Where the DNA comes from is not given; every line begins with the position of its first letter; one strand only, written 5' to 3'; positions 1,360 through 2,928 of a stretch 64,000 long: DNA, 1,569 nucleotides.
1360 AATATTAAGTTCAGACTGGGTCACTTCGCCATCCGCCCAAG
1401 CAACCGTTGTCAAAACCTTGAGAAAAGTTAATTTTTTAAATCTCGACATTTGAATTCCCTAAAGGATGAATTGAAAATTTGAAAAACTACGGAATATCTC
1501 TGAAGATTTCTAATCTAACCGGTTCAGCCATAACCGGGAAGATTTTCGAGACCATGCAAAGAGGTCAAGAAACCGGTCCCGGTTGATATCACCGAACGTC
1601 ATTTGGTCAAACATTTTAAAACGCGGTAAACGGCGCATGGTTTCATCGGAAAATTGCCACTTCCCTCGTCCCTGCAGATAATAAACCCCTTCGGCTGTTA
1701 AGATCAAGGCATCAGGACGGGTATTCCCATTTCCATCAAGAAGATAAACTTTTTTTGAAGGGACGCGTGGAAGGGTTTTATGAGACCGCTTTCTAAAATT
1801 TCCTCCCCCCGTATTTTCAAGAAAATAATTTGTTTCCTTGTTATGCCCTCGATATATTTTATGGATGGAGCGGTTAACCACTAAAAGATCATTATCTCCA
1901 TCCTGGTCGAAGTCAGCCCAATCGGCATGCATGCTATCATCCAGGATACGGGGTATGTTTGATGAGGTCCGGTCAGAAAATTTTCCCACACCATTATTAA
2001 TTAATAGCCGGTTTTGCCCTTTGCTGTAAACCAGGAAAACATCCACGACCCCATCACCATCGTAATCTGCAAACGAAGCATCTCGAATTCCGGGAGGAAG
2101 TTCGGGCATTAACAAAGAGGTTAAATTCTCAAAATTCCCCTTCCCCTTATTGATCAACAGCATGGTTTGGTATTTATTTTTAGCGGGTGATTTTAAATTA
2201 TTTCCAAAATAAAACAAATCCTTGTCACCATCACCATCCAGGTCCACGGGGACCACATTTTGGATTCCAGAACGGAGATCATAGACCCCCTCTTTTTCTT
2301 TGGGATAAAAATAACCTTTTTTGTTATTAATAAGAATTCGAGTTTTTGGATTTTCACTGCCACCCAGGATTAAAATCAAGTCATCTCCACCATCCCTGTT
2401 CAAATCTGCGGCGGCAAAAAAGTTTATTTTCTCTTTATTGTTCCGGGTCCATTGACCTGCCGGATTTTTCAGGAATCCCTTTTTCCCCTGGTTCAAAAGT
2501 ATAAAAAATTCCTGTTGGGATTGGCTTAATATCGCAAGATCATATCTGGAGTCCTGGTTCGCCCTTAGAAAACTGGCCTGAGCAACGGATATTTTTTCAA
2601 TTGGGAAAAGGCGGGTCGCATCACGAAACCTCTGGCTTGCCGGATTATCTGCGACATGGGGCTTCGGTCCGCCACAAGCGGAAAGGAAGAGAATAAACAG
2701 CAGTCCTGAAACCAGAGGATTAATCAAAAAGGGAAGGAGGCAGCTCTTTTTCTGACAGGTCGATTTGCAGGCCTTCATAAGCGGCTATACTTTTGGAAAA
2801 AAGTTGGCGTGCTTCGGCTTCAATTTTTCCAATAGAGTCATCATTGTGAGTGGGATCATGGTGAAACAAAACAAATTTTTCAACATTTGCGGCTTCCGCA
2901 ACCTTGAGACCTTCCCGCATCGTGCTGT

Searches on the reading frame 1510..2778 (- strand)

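Call 27: search_protein_families(library=pfam, proteins=[window:1510-2778:-], max_evalue=0.00001)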
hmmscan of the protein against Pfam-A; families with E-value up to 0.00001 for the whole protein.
window:1510-2778:- (422 aa): 1 family
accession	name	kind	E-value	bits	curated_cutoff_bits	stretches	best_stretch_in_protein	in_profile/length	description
PF13517.12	FG-GAP_3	-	2.3e-37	127.8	26.9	3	238-300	1-61/61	FG-GAP-like repeat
